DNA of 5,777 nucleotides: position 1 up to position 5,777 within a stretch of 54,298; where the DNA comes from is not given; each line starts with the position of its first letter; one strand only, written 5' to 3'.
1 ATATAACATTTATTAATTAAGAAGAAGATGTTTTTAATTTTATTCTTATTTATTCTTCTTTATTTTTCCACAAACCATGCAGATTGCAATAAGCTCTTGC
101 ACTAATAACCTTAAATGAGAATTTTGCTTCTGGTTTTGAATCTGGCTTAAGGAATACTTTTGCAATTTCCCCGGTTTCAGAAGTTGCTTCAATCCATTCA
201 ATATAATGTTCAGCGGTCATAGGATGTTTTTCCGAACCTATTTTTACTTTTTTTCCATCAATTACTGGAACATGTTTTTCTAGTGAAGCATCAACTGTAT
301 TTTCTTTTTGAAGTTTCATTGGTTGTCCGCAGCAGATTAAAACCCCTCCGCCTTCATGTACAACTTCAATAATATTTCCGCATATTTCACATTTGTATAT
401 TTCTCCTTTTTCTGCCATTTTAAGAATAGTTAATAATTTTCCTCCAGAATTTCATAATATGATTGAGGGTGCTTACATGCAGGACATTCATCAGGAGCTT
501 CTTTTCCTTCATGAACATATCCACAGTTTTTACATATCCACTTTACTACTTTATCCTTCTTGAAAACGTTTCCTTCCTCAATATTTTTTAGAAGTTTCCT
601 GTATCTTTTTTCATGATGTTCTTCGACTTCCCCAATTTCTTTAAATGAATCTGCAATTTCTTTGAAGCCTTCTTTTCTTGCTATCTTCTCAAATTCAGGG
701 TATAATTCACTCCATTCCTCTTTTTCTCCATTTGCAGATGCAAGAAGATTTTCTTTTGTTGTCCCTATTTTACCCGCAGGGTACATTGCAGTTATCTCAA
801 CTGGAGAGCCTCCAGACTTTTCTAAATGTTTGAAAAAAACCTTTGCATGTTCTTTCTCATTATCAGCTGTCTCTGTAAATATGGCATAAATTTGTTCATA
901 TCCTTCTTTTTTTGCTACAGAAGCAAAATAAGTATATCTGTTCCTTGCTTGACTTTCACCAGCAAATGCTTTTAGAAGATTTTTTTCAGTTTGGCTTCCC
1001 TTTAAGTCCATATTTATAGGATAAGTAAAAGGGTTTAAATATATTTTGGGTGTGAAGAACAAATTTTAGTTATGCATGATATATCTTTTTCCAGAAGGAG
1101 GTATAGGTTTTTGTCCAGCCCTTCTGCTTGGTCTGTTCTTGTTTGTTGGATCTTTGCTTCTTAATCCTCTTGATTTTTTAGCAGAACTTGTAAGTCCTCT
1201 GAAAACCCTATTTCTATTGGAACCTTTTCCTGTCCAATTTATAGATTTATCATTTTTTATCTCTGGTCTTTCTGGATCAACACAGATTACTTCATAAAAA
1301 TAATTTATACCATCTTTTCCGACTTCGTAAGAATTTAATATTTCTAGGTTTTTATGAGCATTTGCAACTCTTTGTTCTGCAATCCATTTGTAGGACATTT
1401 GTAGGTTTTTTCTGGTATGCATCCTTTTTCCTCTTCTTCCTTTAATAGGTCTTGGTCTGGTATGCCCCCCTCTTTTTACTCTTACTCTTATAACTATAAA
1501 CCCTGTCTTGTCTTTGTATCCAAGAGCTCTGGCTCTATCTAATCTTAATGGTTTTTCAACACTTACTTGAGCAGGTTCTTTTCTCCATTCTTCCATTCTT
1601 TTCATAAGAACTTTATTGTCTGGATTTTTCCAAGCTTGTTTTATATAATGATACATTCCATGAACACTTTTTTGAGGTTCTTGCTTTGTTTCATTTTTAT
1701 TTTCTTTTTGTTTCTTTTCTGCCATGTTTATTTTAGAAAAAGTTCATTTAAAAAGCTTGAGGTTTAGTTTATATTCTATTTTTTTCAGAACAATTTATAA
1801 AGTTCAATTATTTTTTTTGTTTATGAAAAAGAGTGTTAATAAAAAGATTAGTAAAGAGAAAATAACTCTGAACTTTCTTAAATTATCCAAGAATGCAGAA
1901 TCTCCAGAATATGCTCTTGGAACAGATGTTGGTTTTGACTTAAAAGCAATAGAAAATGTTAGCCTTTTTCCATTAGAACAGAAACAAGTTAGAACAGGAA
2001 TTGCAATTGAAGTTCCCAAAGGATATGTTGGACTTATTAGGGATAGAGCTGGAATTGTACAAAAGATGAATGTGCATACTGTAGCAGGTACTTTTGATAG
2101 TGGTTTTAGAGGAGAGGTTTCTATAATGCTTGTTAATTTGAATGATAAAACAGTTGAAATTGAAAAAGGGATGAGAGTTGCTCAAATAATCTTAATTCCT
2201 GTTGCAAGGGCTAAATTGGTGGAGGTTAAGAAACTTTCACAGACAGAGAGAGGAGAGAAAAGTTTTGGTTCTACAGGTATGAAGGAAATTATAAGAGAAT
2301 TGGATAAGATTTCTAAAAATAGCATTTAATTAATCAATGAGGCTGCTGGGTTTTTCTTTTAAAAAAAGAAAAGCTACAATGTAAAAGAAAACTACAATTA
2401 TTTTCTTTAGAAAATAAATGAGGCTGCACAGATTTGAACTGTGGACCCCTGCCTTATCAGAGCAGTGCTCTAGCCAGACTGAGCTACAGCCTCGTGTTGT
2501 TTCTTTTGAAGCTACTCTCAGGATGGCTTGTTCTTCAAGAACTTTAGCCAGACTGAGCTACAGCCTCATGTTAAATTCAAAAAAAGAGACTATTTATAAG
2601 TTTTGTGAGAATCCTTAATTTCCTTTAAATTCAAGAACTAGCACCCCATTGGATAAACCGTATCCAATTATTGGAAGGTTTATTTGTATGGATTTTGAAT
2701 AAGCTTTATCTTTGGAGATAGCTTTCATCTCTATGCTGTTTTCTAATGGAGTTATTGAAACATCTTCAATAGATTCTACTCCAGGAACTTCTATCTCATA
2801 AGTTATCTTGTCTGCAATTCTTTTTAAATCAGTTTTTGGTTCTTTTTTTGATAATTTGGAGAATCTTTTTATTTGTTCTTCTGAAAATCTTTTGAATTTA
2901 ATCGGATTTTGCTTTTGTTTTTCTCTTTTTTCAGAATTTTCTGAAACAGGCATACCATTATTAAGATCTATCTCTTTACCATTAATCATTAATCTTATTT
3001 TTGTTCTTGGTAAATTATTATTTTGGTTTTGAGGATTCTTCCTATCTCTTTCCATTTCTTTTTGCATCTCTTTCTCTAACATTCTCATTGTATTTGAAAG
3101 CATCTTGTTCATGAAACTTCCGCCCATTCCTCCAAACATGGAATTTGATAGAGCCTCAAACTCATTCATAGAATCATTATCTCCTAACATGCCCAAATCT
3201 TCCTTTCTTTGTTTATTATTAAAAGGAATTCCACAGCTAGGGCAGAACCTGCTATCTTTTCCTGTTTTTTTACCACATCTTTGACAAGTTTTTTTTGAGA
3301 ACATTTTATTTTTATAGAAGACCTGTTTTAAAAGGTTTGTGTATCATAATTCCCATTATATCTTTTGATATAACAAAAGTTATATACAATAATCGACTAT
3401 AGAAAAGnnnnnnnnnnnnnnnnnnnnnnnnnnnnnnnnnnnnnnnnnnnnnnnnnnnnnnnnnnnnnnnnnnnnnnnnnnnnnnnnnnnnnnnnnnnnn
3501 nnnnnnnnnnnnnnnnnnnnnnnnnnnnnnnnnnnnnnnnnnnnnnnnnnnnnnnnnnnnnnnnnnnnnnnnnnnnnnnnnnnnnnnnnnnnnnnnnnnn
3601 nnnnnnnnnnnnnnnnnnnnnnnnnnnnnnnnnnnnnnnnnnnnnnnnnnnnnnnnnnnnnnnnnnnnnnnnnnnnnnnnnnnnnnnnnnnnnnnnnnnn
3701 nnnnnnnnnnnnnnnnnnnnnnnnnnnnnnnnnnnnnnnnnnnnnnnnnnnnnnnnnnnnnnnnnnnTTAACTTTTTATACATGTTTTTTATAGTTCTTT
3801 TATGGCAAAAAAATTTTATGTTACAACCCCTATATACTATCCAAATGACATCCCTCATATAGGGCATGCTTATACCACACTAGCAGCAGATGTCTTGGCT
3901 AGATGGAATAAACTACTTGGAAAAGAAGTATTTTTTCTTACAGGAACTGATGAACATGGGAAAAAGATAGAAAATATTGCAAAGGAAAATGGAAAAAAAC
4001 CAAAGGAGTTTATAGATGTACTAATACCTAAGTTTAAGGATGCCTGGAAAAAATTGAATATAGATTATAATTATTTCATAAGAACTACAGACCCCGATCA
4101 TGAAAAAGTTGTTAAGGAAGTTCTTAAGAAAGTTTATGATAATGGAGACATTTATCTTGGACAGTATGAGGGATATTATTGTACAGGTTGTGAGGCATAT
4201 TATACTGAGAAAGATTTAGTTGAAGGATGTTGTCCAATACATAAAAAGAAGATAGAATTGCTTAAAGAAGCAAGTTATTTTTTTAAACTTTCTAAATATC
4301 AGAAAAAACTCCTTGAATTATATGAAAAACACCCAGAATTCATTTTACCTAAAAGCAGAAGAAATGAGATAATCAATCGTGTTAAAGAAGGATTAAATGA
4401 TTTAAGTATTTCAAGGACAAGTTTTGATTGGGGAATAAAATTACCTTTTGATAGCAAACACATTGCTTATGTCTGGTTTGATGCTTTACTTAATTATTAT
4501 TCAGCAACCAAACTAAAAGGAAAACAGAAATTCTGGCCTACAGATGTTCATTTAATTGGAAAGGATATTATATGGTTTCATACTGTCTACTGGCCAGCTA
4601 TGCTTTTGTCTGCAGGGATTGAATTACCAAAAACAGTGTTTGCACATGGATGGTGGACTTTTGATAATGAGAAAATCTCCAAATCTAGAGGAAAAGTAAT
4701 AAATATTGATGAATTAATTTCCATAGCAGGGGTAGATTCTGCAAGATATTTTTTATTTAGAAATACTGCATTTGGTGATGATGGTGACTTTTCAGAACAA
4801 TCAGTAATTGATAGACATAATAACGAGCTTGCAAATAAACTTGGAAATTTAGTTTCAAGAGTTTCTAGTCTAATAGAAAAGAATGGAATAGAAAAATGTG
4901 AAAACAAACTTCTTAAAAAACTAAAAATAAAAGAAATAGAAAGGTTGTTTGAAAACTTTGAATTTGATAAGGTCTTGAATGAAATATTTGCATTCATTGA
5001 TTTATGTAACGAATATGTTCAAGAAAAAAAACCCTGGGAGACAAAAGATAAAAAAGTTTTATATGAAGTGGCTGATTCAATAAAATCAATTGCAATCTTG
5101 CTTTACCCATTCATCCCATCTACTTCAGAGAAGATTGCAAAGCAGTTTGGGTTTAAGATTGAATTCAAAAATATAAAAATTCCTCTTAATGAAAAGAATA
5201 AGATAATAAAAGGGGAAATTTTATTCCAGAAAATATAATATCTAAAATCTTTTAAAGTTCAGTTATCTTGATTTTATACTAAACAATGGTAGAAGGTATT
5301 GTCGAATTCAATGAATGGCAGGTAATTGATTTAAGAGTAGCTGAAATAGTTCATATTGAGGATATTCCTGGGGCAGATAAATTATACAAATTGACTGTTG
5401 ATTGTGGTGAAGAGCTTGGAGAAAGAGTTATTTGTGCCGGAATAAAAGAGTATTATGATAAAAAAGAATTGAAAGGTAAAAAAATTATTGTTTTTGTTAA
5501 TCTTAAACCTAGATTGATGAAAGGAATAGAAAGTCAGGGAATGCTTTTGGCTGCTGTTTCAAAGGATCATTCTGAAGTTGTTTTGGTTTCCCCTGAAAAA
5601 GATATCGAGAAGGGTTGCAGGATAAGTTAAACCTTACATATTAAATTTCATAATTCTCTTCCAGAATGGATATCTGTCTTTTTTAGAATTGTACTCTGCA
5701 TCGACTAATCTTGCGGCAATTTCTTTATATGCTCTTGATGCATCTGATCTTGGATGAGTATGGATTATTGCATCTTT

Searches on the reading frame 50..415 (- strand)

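Call 50: search_protein_families(library=pfam, proteins=[window:50-415:-], max_evalue=0.00001)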
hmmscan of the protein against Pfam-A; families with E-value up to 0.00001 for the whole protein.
window:50-415:- (121 aa): 2 families
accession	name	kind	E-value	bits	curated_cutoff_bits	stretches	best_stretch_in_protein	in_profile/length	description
PF06397.17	Desulfoferrod_N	-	7.8e-19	67.5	23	1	1-35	1-35/36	Desulfoferrodoxin, N-terminal domain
PF01880.24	Desulfoferrodox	-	2e-18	67.2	22.2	1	41-118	2-97/98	Desulfoferrodoxin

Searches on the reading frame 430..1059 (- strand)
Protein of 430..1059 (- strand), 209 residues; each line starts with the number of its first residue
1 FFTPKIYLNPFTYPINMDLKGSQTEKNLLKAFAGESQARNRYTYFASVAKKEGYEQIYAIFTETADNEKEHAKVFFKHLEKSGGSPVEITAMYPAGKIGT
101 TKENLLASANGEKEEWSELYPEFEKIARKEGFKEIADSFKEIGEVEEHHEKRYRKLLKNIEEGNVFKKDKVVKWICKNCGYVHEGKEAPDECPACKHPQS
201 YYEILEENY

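Call 50: search_protein_families(library=pfam, proteins=[window:430-1059:-], max_evalue=0.00001)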
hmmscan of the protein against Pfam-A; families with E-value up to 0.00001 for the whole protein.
window:430-1059:- (209 aa): 3 families
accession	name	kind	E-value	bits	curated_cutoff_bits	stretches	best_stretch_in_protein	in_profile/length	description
PF02915.23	Rubrerythrin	-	1.5e-32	113.3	22.8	1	26-157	1-137/137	Rubrerythrin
PF21349.2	RUBY_RBDX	-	7.4e-15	54.5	26.5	1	174-203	1-30/30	Rubrerythrin, rubredoxin-like domain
PF00210.30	Ferritin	-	2.2e-13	50.8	24.5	1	26-161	2-140/142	Ferritin-like domain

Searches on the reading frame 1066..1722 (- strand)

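Call 50: search_protein_families(library=pfam, proteins=[window:1066-1722:-], max_evalue=0.00001)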
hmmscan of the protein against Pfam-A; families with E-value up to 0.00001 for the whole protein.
window:1066-1722:- (218 aa): 1 family
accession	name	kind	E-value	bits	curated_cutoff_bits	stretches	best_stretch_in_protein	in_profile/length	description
PF00827.22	Ribosomal_L15e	-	7.8e-61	205.5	27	1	22-202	1-190/191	Ribosomal L15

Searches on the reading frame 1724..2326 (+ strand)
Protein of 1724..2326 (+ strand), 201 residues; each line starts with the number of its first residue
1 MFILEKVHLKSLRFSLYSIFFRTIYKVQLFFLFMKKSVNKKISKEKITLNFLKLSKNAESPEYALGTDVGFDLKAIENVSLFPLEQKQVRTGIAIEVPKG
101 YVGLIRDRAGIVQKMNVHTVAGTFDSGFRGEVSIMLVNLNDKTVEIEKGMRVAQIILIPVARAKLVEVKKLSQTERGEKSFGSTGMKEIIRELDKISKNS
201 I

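Call 50: search_protein_families(library=pfam, proteins=[window:1724-2326:+], max_evalue=0.00001)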
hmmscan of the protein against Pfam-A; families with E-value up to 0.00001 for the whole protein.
window:1724-2326:+ (201 aa): 2 families
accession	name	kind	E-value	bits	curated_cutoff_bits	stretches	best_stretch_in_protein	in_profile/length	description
PF00692.24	dUTPase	-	2e-28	99.2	22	1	57-185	2-129/129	dUTPase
PF22769.1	DCD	-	2e-08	34.9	27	1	94-157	86-150/153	dCTP deaminase-like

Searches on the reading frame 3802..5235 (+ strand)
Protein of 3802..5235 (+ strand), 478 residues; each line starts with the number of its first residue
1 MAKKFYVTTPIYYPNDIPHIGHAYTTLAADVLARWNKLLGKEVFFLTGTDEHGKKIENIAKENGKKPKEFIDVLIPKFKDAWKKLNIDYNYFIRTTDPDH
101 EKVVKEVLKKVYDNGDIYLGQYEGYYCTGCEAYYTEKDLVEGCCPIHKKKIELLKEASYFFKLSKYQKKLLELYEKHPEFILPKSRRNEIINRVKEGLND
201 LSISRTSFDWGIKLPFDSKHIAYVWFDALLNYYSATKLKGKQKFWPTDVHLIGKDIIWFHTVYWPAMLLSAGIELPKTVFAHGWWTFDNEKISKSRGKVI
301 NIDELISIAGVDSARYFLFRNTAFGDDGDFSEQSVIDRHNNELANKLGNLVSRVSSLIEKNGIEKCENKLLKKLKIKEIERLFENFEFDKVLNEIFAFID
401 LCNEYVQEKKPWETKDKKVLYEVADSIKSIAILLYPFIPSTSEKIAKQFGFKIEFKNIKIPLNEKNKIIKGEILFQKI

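Call 50: search_protein_families(library=pfam, proteins=[window:3802-5235:+], max_evalue=0.00001)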
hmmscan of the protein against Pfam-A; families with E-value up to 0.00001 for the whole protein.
window:3802-5235:+ (478 aa): 5 families
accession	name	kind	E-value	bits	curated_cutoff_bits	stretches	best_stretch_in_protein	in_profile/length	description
PF09334.17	tRNA-synt_1g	-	4.9e-106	355.2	20.1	2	144-354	169-390/391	tRNA synthetases class I (M)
PF00133.28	tRNA-synt_1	-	3.3e-26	92.5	22.7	2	3-216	23-245/414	tRNA synthetases class I (I, L, M and V)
PF01406.26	tRNA-synt_1e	-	3.3e-14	53.4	27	1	6-123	13-128/301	tRNA synthetases class I (C) catalytic domain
PF08264.19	Anticodon_1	-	8.6e-13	48.8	25.1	1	376-454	12-98/148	Anticodon-binding domain of tRNA ligase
PF19303.5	Anticodon_3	-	2.4e-06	27.9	23.5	1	367-451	11-103/152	Anticodon binding domain of methionyl tRNA ligase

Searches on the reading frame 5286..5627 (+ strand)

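Call 50: search_protein_families(library=pfam, proteins=[window:5286-5627:+], max_evalue=0.00001)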
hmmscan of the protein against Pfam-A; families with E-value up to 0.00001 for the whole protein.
window:5286-5627:+ (114 aa): 1 family
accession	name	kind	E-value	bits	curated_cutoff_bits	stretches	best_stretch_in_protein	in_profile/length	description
PF01588.26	tRNA_bind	-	2.4e-28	98.5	27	1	16-110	1-94/96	Putative tRNA binding domain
